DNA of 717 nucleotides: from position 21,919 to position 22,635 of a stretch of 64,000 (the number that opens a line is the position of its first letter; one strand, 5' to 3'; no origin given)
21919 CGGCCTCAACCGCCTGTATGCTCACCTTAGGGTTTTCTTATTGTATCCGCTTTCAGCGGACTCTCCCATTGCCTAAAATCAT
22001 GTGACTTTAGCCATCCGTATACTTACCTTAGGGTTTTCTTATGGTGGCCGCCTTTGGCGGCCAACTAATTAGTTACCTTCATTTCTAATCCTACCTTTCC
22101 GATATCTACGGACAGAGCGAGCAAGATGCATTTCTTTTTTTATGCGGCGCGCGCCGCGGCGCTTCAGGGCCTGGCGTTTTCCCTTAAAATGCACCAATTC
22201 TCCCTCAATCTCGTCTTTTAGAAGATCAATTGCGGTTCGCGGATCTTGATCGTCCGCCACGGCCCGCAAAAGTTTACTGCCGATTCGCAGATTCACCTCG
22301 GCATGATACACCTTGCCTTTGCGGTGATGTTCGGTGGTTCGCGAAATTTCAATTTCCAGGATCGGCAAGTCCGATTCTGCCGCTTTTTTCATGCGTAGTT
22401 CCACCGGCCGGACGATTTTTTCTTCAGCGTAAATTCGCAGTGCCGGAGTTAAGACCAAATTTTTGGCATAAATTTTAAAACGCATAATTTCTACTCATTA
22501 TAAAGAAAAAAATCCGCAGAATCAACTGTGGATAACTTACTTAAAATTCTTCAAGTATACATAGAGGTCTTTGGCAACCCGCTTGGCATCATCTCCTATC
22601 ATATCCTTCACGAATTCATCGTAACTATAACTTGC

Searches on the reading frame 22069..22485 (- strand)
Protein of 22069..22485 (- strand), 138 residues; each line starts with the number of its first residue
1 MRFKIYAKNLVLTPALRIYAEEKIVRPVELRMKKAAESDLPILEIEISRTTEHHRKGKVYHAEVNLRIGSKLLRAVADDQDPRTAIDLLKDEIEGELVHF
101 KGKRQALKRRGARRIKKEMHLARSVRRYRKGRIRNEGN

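Call 13: search_protein_families(library=pfam, proteins=[window:22069-22485:-])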
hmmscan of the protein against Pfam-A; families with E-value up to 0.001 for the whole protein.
window:22069-22485:- (138 aa): 1 family
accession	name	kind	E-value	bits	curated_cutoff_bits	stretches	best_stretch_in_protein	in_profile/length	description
PF02482.25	Ribosomal_S30AE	-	7.6e-10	39.8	23.7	1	4-105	2-88/88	Sigma 54 modulation protein / S30EA ribosomal protein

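Call 15: find_encoding_contigs(protein=window:22069-22485:-, flank=3000, max_places=10)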
Protein window:22069-22485:- (138 aa): 1 contig read that carries it; 1 place shown.
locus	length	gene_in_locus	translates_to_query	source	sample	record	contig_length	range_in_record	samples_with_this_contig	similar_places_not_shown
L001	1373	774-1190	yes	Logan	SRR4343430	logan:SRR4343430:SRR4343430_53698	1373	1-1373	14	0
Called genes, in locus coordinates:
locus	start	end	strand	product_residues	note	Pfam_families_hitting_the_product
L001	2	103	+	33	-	?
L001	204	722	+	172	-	-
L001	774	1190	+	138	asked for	PF02482:Ribosomal_S30AE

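Call 21: find_homologous_proteins(query=window:22069-22485:-, max_evalue=1e-10)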
Query window:22069-22485:- (138 aa): 7 proteins with E <= 1e-10 among 44 candidates.
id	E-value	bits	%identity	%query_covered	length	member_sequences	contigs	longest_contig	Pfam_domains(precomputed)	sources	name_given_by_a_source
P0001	1.1e-69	250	86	100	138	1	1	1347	PF02482.26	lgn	-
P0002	2.5e-68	246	89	96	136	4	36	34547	PF02482.26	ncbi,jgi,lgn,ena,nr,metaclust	ncbi:MAG: hypothetical protein UX07_C0012G0012 [Parcubacteria group bacterium GW2011_GWA2_45_30]|nr:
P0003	2.0e-60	220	74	99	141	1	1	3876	PF02482.26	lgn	-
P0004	6.1e-58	212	83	91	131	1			PF02482.26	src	-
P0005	1.9e-39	153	56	100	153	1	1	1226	PF02482.26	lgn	-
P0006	3.4e-35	139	51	100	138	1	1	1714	PF02482.26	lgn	-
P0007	1.2e-33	134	50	100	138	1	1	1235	PF02482.26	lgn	-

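Call 22: find_encoding_contigs(protein=P0002, flank=3000, max_places=10)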
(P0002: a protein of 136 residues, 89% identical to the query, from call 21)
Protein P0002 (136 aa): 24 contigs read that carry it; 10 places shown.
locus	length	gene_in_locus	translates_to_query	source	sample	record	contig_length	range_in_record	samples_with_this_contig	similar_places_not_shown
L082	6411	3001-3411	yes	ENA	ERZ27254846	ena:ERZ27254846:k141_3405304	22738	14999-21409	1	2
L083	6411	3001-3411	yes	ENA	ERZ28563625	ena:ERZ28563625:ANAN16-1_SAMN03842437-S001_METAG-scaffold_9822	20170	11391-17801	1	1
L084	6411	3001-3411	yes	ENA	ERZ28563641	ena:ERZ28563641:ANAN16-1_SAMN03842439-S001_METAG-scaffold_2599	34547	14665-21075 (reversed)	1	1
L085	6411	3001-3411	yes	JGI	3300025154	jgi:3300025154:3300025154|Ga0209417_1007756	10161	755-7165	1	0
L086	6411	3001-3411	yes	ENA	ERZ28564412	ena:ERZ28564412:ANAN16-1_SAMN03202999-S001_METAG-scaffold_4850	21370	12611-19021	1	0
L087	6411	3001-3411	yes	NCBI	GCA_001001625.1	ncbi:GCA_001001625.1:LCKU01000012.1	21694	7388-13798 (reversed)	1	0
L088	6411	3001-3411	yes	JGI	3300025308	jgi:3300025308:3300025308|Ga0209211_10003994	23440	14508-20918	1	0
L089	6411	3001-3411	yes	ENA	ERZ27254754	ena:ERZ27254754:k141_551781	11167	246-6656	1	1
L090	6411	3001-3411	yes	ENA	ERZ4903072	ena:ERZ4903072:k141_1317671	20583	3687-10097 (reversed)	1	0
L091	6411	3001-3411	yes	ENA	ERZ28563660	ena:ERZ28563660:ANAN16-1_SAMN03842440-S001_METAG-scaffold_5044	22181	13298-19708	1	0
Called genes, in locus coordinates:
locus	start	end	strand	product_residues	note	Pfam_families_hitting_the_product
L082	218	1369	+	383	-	PF00557:Peptidase_M24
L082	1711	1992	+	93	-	-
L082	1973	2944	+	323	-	PF01565:FAD_binding_4, PF02873:MurB_C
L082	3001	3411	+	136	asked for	PF02482:Ribosomal_S30AE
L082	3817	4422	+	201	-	PF01862:PvlArgDC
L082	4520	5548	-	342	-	-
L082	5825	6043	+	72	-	-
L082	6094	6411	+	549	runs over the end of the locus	?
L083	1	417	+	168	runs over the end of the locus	-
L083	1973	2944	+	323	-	PF01565:FAD_binding_4, PF02873:MurB_C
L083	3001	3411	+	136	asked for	PF02482:Ribosomal_S30AE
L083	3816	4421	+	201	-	PF01862:PvlArgDC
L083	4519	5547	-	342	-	-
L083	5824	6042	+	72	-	-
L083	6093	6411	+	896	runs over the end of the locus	?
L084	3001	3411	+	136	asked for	PF02482:Ribosomal_S30AE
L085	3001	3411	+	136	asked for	PF02482:Ribosomal_S30AE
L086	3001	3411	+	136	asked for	PF02482:Ribosomal_S30AE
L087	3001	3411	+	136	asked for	PF02482:Ribosomal_S30AE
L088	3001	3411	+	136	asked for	PF02482:Ribosomal_S30AE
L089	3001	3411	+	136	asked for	PF02482:Ribosomal_S30AE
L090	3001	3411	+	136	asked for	PF02482:Ribosomal_S30AE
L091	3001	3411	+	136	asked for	PF02482:Ribosomal_S30AE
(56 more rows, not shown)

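Call 23: find_encoding_contigs(protein=P0003, flank=3000, max_places=5)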
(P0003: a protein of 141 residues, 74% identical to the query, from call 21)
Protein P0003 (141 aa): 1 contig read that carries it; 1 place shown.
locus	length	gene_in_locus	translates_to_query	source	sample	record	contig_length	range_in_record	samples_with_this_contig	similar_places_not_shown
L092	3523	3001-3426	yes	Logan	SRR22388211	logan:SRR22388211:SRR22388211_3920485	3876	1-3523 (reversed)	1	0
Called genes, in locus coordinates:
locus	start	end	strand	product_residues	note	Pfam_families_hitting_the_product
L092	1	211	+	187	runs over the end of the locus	?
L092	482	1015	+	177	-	-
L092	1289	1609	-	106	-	-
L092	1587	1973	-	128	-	PF22296:bAvd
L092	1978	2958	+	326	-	PF00078:RVT_1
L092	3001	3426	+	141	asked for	PF02482:Ribosomal_S30AE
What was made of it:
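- On Diversity-generating retroelement TR/VR pair: A bAvd/RT pair was seen only in L092 (call 23).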

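Call 24: find_encoding_contigs(protein=P0001, flank=3000, max_places=5)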
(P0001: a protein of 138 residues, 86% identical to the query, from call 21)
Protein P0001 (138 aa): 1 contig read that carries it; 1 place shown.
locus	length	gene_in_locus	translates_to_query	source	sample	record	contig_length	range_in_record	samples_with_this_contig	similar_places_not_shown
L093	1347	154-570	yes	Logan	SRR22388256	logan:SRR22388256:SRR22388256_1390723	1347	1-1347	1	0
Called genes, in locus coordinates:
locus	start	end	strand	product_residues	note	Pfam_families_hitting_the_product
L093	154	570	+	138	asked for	PF02482:Ribosomal_S30AE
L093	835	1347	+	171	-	?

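Call 33: find_encoding_contigs(protein=P0005, flank=3000, max_places=4)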
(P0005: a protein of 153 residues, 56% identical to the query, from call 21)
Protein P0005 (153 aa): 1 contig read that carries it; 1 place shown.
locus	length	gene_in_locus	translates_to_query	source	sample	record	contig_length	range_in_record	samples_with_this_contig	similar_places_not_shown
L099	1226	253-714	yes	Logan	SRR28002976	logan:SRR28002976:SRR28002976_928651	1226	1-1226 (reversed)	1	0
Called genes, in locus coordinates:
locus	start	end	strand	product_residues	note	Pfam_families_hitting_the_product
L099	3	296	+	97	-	?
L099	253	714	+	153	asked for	PF02482:Ribosomal_S30AE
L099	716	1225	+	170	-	?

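Call 34: find_encoding_contigs(protein=P0006, flank=3000, max_places=4)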
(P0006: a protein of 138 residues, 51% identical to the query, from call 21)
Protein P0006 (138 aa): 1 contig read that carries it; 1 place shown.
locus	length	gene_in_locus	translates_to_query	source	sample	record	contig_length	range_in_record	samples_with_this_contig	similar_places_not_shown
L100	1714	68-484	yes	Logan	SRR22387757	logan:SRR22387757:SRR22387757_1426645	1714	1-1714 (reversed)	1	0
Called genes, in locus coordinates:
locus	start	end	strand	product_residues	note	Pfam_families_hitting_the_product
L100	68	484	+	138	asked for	PF02482:Ribosomal_S30AE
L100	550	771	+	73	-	-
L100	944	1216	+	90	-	-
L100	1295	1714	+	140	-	?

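Call 35: find_encoding_contigs(protein=P0007, flank=3000, max_places=4)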
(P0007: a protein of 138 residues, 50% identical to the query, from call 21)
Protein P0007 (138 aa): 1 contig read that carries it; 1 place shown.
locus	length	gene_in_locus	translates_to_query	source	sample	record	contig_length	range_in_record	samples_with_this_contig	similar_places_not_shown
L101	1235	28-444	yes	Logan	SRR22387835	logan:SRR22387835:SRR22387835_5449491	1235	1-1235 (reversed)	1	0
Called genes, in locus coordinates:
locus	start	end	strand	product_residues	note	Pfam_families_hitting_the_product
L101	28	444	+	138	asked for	PF02482:Ribosomal_S30AE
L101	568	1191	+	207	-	PF20803:PaaX_M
